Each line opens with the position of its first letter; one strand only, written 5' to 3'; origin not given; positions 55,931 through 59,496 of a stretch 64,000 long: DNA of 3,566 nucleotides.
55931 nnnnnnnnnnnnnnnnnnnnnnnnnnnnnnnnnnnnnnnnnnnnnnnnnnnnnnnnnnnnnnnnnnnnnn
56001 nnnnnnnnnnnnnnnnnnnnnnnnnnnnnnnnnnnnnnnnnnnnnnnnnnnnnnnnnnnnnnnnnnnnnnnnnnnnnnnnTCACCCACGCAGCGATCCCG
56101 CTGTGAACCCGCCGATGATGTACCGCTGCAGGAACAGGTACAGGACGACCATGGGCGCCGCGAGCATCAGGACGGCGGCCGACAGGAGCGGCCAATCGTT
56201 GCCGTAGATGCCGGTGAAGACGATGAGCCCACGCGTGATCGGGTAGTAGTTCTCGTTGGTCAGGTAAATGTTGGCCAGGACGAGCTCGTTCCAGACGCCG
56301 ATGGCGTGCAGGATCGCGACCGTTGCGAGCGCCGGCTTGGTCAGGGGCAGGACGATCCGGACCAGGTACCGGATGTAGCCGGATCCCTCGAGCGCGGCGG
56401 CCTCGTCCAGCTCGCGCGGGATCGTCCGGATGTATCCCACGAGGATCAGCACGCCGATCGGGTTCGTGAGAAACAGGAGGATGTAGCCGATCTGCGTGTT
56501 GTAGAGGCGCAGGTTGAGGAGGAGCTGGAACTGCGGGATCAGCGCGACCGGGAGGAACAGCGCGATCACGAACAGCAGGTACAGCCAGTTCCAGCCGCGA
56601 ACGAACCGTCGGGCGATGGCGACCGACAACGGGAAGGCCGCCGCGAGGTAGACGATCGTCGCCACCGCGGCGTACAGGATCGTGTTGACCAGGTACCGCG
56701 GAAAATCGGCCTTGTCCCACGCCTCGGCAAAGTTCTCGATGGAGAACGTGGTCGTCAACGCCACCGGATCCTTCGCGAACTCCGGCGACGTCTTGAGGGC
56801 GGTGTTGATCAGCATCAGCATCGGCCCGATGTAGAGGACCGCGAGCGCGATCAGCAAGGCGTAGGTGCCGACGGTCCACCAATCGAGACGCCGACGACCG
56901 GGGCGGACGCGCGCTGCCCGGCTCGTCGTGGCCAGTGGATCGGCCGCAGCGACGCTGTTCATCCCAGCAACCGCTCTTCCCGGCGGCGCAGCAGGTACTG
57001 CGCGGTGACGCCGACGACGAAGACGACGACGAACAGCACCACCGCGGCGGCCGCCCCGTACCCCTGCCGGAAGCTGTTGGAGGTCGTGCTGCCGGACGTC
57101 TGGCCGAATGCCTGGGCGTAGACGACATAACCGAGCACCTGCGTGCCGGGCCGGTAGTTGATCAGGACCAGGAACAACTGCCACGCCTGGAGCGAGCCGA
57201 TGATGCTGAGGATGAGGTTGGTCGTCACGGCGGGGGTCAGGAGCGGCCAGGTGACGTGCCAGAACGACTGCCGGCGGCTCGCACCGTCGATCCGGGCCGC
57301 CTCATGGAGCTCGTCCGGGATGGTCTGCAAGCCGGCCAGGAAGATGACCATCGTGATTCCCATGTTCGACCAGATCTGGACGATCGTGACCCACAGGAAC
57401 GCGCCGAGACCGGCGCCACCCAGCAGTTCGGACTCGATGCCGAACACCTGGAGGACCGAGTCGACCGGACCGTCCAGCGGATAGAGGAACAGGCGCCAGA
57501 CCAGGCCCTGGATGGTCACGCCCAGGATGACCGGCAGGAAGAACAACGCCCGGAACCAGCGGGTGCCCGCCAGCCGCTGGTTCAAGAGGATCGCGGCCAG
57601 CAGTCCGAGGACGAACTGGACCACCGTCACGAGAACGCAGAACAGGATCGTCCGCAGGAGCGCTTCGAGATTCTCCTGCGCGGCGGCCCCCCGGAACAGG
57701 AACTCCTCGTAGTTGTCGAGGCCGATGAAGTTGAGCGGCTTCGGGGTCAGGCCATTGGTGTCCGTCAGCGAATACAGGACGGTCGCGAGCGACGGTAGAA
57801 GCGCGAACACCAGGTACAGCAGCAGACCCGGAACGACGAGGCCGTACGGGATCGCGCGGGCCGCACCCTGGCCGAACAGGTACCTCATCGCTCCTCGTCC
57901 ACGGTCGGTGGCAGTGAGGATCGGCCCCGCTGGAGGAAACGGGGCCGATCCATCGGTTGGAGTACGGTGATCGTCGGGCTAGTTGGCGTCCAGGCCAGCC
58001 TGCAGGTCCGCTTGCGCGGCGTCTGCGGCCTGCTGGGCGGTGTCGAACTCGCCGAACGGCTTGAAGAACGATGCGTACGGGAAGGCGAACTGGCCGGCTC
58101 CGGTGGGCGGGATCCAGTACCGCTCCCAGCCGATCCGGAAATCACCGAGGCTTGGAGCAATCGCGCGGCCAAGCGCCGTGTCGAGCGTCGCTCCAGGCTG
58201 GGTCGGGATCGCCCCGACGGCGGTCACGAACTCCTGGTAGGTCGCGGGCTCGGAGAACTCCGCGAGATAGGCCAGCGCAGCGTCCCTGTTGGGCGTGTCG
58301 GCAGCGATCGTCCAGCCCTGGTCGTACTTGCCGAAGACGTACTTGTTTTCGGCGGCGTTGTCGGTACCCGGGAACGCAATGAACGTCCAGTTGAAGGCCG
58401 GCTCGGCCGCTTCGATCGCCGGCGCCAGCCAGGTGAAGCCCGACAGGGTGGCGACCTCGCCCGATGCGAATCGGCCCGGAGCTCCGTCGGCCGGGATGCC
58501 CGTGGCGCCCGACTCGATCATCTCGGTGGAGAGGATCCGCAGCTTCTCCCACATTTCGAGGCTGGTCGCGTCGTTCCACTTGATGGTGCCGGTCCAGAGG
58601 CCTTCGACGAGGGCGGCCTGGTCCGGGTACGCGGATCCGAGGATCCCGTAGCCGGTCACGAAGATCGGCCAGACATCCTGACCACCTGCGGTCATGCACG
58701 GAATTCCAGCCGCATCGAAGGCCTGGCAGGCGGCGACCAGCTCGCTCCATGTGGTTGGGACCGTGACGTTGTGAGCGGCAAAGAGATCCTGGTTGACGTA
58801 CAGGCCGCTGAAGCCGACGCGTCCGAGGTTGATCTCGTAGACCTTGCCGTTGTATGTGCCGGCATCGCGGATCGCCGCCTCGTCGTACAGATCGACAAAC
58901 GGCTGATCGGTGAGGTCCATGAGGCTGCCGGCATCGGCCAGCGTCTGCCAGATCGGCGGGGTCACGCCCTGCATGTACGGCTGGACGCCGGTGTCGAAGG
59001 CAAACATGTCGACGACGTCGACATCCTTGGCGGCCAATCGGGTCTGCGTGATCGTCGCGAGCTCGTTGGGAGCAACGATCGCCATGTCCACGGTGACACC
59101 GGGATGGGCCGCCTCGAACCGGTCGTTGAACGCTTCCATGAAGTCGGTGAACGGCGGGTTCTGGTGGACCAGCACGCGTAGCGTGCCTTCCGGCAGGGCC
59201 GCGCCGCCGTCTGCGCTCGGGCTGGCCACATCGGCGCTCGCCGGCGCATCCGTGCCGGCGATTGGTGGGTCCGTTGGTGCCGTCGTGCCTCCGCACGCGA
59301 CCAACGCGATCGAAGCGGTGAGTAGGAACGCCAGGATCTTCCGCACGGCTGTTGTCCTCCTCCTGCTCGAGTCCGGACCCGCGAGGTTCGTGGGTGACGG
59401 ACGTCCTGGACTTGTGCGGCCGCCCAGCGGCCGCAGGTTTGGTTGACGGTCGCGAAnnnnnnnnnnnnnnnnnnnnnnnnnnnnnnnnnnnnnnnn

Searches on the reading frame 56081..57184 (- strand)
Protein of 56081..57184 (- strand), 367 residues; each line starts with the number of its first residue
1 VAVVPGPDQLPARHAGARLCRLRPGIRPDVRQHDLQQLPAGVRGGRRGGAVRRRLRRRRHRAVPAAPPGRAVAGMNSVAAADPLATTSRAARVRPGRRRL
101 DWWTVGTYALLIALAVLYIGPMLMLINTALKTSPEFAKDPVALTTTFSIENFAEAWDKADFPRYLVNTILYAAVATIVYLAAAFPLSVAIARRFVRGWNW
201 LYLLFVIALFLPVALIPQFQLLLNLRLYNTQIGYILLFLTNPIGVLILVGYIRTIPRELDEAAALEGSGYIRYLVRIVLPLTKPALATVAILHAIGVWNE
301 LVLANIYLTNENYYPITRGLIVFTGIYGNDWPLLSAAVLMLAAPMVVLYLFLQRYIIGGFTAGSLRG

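Call 6: search_protein_families(library=pfam, proteins=[window:56081-57184:-])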
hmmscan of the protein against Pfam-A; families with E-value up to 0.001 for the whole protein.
window:56081-57184:- (367 aa): 1 family
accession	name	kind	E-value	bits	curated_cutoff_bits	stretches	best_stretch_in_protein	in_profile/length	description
PF00528.27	BPD_transp_1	-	3.6e-12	46.8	26.4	1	169-353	15-172/184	Binding-protein-dependent transport system inner membrane component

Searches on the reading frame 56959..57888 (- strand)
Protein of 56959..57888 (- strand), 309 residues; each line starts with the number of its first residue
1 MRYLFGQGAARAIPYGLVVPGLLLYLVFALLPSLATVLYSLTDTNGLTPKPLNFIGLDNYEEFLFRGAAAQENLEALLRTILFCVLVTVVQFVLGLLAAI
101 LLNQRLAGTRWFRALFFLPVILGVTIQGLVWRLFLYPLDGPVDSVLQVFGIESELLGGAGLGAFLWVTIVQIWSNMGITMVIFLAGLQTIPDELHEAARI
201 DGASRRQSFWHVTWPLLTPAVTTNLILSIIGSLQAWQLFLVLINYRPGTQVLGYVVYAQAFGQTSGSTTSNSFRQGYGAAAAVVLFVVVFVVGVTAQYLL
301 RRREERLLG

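Call 6: search_protein_families(library=pfam, proteins=[window:56959-57888:-])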
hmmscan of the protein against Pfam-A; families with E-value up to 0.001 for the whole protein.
window:56959-57888:- (309 aa): 1 family
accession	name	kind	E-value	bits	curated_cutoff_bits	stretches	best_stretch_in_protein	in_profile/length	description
PF00528.27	BPD_transp_1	-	2e-19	70.5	26.4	1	92-302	2-181/184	Binding-protein-dependent transport system inner membrane component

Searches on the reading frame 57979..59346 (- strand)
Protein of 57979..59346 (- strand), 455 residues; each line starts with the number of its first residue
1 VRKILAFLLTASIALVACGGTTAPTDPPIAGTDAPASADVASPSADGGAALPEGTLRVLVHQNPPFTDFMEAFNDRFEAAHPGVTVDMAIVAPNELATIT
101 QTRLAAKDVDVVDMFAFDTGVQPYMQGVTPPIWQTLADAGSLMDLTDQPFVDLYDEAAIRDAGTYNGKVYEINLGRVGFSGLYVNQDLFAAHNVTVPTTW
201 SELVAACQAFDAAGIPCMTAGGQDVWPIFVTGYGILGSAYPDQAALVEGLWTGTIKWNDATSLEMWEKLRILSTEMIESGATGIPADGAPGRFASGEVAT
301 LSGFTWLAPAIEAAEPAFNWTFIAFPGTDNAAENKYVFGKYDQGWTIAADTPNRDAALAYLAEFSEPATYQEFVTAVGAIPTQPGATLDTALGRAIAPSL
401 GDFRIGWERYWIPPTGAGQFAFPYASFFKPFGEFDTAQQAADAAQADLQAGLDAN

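Call 6: search_protein_families(library=pfam, proteins=[window:57979-59346:-])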
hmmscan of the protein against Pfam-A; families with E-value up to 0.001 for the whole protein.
window:57979-59346:- (455 aa): 1 family
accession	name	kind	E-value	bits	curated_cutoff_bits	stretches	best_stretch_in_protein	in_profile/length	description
PF13416.11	SBP_bac_8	-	3.6e-19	70.1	27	1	75-389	4-268/279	Bacterial extracellular solute-binding protein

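Call 55: search_protein_families(library=ncbifam, proteins=[window:57979-59346:-], max_evalue=0.00001)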
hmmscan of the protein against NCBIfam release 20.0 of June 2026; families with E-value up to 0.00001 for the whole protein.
window:57979-59346:- (455 aa): 3 families
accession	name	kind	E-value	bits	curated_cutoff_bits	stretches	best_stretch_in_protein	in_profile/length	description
TIGR03851.1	chitin_NgcE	equivalog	4.4e-10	39.1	399.65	1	13-358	5-345/450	N-acetylglucosamine/diacetylchitobiose ABC transporter substrate-binding protein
TIGR03850.1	bind_CPR_0540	equivalog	1.9e-07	30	299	0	165-217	146-198/437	carbohydrate ABC transporter substrate-binding protein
NF040930.1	ABC_arch_GlcS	equivalog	8.2e-06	24.9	500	0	159-265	103-208/444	glucose ABC transporter substrate-binding protein GlcS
